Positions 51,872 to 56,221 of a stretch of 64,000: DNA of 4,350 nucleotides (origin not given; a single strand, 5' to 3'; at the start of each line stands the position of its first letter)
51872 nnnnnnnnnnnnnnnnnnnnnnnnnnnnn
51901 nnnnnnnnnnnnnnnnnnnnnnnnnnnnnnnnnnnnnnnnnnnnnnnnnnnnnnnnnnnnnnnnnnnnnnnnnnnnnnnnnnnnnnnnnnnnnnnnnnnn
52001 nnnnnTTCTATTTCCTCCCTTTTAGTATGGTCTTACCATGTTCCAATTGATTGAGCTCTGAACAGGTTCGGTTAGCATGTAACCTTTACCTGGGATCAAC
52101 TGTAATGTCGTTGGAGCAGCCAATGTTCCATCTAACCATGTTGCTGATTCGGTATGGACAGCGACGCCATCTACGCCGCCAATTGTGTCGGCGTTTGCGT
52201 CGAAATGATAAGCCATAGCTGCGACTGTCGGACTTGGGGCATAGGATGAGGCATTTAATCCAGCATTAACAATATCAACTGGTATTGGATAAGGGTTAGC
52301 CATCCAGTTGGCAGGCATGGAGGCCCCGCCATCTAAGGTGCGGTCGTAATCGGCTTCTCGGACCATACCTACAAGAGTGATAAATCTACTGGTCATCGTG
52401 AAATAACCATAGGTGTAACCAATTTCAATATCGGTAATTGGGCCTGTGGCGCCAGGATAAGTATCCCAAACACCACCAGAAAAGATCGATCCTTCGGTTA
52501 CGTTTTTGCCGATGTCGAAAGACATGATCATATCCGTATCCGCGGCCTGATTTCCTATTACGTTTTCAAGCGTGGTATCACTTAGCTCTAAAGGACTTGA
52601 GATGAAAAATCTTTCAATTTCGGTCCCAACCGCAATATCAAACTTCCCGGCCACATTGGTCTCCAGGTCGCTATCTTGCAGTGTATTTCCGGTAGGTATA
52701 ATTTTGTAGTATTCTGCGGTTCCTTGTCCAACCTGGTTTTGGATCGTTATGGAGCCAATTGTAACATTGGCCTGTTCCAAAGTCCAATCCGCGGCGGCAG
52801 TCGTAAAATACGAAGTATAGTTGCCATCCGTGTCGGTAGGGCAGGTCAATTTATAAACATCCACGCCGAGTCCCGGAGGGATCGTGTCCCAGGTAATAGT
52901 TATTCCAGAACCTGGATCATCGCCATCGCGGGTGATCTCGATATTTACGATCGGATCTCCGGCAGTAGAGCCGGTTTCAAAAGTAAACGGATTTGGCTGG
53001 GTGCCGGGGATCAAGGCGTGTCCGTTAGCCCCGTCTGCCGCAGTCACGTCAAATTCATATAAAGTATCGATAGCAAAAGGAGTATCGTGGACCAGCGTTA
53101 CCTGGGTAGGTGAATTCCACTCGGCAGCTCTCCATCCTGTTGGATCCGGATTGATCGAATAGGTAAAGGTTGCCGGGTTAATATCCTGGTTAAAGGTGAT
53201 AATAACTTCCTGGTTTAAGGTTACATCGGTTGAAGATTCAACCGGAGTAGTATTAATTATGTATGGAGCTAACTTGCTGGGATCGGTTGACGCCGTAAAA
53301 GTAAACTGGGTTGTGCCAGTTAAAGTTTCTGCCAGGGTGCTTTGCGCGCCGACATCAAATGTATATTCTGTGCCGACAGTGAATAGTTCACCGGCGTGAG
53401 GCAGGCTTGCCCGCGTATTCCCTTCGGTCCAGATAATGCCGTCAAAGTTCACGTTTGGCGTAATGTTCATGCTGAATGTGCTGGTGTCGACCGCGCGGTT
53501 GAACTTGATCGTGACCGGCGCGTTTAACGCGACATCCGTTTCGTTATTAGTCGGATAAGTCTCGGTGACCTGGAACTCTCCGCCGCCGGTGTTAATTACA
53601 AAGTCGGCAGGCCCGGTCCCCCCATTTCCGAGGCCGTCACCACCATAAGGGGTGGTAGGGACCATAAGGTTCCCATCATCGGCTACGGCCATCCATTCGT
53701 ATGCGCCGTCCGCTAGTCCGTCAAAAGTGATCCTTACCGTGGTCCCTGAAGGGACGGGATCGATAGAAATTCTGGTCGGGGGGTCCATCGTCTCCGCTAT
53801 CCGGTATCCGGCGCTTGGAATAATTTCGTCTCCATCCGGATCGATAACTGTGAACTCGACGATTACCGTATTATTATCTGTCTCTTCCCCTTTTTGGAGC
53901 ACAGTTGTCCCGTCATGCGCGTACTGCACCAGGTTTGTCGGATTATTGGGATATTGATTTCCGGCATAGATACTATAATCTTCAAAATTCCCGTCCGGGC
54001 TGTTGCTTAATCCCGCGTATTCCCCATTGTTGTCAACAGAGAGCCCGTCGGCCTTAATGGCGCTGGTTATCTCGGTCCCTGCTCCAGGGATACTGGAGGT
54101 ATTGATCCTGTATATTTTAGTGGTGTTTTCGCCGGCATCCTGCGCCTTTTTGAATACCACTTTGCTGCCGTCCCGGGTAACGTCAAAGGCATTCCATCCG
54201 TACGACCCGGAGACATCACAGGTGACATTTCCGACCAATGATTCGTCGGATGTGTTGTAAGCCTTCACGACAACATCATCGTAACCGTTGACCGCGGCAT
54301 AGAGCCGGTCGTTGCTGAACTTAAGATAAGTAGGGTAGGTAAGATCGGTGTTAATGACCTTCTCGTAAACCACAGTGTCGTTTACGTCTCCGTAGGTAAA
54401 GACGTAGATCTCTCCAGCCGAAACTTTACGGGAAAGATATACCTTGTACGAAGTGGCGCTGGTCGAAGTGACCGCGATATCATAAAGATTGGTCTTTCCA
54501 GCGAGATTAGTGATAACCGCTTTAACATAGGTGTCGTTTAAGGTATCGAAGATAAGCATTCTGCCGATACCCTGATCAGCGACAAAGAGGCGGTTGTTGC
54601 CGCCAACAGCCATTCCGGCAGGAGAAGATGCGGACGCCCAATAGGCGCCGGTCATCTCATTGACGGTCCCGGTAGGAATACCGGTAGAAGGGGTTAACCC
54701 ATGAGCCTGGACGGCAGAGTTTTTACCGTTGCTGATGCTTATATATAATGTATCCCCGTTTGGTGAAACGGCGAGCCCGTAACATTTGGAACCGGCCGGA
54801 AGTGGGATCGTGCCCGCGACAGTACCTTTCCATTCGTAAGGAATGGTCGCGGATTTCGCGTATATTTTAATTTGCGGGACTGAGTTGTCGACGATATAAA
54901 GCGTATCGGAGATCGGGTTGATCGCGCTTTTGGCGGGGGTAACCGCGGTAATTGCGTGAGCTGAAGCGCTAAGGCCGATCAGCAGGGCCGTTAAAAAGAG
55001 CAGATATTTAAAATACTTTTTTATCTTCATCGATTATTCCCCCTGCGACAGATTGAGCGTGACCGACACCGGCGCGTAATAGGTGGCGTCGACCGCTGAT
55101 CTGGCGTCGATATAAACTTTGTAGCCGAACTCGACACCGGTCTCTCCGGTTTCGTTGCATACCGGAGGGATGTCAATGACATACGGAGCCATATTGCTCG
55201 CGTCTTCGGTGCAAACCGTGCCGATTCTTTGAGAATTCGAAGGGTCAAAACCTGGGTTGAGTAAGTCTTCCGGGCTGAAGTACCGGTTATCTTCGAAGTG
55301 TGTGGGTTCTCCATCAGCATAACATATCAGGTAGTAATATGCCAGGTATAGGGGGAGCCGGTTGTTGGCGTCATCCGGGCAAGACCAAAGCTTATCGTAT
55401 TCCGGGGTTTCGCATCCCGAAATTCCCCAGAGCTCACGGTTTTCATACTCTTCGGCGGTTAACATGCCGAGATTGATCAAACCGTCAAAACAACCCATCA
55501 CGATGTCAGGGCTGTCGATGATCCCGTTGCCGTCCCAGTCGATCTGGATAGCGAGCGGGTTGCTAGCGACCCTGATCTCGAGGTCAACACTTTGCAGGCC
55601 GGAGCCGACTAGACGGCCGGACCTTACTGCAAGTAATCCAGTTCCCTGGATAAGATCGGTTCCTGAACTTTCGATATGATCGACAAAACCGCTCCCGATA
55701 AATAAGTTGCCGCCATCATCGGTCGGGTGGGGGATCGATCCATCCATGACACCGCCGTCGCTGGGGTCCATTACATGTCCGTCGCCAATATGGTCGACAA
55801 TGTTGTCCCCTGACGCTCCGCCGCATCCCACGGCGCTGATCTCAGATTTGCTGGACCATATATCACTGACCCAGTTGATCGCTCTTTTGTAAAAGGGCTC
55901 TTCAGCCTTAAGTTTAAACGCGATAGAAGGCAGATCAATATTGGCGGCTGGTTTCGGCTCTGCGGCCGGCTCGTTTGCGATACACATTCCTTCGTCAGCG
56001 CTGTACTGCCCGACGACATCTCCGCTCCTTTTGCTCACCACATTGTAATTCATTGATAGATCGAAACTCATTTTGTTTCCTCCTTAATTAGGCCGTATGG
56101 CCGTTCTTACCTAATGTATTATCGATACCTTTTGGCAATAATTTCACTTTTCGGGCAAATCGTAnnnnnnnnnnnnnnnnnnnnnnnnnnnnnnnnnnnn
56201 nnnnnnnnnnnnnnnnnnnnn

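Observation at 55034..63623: Ser/Thr kinase and PP2C phosphatase operon bracketed by two paralogous signal-peptide-less proteins (PKD and EF-hand type) sharing a novel ~100-aa N-terminal domain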

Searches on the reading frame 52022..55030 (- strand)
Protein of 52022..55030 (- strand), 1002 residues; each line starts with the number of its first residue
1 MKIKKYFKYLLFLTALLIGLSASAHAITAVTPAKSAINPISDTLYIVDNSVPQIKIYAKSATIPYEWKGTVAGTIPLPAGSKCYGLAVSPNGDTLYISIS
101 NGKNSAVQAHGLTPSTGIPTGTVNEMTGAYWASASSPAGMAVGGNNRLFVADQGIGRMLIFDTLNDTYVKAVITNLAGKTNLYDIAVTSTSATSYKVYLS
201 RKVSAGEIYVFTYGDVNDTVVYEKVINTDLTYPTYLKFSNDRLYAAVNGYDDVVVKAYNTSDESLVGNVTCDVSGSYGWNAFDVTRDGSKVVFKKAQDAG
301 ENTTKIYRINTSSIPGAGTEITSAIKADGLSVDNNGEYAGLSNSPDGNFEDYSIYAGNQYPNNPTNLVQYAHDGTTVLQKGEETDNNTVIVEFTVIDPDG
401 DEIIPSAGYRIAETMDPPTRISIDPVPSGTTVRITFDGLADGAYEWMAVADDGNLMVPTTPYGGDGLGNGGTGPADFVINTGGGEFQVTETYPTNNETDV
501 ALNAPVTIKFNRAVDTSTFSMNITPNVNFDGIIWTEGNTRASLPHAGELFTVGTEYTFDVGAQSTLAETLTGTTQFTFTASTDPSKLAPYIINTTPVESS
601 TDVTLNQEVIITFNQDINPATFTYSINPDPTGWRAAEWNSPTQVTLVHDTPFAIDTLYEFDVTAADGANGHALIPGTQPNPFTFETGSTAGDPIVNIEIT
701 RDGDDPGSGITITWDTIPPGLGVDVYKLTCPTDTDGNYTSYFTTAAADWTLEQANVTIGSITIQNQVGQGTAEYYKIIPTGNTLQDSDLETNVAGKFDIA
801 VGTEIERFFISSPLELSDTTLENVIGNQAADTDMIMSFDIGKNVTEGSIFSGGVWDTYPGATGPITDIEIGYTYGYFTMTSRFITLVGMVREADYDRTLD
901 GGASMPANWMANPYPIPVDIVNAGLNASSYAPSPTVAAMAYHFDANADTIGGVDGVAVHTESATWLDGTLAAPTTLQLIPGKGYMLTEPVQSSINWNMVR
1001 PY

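Call 4: search_protein_families(library=pfam, proteins=[window:52022-55030:-], max_evalue=0.1)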
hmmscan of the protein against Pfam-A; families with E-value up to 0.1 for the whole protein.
window:52022-55030:- (1002 aa): 4 families
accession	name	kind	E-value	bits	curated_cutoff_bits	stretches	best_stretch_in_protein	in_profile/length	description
PF13205.12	Big_5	-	6.5e-12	46.6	23.6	2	588-686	4-105/105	Bacterial Ig-like domain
PF04234.18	CopC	-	0.0041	18.5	23.3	0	391-456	33-84/92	CopC domain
PF10282.15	Lactonase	-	0.012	15.3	21.7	0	204-264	11-72/344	Lactonase, 7-bladed beta-propeller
PF01436.27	NHL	-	0.051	14.1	20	0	136-154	3-21/28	NHL repeat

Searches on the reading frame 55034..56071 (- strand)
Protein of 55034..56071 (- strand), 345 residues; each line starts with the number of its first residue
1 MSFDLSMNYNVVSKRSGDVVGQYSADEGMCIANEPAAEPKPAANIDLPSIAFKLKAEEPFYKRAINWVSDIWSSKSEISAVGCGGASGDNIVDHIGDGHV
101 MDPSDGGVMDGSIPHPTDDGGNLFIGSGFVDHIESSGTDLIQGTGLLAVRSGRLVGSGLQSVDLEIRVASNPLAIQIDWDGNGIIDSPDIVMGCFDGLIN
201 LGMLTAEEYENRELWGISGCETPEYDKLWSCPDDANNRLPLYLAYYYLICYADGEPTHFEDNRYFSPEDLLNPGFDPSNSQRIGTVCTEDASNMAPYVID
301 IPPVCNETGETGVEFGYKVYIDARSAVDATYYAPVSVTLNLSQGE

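Call 4: search_protein_families(library=pfam, proteins=[window:55034-56071:-], max_evalue=0.1)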
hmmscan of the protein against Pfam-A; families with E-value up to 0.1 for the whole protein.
window:55034-56071:- (345 aa): 0 families

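Call 23: find_homologous_proteins(query=window:55034-56071:-, max_evalue=0.001)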
Query window:55034-56071:- (345 aa): 3 proteins with E <= 0.001 among 1399 candidates.
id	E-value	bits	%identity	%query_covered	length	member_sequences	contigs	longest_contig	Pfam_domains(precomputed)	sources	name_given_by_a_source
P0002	5.5e-231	784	100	98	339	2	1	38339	-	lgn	-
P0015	1.4e-196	671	84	98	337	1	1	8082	-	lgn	-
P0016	3.3e-168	578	73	100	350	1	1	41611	-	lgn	-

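Call 25: find_encoding_contigs(protein=P0015, flank=10000, max_places=3)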
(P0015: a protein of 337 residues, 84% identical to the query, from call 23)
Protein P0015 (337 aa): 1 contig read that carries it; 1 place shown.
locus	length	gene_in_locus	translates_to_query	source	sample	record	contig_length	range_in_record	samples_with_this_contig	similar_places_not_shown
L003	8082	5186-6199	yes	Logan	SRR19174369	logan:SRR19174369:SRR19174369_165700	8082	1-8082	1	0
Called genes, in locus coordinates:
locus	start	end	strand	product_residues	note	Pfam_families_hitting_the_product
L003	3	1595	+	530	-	?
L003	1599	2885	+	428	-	PF00069:Pkinase, PF07714:PK_Tyr_Ser-Thr (weak)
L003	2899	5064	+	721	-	PF13672:PP2C_2 (weak)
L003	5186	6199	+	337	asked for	-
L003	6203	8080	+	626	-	?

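Call 47: predict_structure(alignment_id=A3)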
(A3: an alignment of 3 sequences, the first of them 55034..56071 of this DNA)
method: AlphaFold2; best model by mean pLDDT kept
length: 345 residues; sequences in the alignment: 3
mean_pLDDT: 27.1   pTM: 0.17
mean pLDDT of the five models: 27.1, 25.8, 25.2, 24.8, 24.6
residues with pLDDT >= 90: 0; 70-90: 0; 50-70: 0; < 50: 345
segments of 3 or more residues with pLDDT < 50: 1-345
pLDDT, mean of each block of 10 residues (from residue 1): 36 39 43 36 24 25 27 26 25 23 25 24 21 22 22 23 24 27 28 25 28 28 28 28 25 28 31 32 24 24 27 26 24 24 26
secondary structure, 60 per line:
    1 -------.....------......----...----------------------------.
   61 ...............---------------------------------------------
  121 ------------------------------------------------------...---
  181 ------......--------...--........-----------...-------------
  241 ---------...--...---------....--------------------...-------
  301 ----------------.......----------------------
elements in order: E8-12 E19-24 E29-31 H60-75 E175-177 E190-192 H206-213 E250-252 E255-257 H267-270 H317-323

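Call 56: search_protein_families(library=ncbifam, proteins=[window:55034-56071:-], max_evalue=0.01)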
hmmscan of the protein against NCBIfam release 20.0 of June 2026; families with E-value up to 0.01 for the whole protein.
window:55034-56071:- (345 aa): 0 families

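Call 77: search_solved_structures(query=A3, max_evalue=1)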
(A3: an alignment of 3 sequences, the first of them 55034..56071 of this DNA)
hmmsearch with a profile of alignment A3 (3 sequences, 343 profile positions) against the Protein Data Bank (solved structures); distinct sequences matched with E-value up to 1: 1.
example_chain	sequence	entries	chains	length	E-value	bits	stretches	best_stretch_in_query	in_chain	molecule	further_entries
3h0g_D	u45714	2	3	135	0.16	14.6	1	206-308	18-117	DNA-directed RNA polymerase II subunit rpb4 | RNA polymerase II subunit Rpb4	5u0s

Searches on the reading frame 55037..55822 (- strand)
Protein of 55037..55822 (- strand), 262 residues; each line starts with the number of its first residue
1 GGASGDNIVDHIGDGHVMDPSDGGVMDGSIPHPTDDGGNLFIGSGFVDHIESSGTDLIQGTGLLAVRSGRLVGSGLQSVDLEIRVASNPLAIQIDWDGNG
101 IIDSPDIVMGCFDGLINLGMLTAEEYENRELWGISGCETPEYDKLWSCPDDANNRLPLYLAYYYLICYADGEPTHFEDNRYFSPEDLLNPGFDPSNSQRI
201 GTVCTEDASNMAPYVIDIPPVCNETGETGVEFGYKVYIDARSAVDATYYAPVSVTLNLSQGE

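Call 50: search_protein_families(library=pfam, proteins=[window:55037-55822:-], max_evalue=10)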
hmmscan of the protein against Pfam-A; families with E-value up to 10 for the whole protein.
seq(262 aa): 0 families
